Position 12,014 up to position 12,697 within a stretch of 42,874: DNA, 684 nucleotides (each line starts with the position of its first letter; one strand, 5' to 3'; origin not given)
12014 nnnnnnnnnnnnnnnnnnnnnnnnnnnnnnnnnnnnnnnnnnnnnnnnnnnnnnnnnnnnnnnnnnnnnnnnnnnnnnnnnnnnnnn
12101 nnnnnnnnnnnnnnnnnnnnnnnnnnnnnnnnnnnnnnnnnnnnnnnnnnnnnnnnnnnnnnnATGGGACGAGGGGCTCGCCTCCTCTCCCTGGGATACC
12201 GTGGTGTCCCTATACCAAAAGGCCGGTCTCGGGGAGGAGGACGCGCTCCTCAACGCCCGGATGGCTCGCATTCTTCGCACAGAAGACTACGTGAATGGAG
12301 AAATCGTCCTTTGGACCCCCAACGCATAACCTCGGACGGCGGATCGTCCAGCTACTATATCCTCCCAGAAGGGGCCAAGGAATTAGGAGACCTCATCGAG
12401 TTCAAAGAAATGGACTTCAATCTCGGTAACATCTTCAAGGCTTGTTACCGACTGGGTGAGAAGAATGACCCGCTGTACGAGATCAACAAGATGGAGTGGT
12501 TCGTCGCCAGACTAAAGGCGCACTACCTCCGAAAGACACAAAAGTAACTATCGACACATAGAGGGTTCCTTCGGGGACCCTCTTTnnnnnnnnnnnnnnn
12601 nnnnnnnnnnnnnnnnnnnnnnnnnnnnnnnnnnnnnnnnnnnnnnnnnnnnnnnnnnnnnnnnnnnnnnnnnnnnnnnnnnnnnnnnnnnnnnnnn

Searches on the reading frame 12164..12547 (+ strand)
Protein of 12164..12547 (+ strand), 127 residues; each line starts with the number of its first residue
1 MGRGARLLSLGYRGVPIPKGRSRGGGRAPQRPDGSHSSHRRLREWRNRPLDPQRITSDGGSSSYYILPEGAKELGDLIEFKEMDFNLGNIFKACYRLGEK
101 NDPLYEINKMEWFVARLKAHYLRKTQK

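Call 79: search_protein_families(library=pfam, proteins=[window:12164-12547:+], max_evalue=0.01)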
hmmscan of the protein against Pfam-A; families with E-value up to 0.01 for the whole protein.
window:12164-12547:+ (127 aa): 1 family
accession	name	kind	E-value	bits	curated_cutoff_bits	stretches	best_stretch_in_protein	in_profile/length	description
PF11753.13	DUF3310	-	0.0021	18.5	24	1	83-114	26-59/60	Protein of unknwon function (DUF3310)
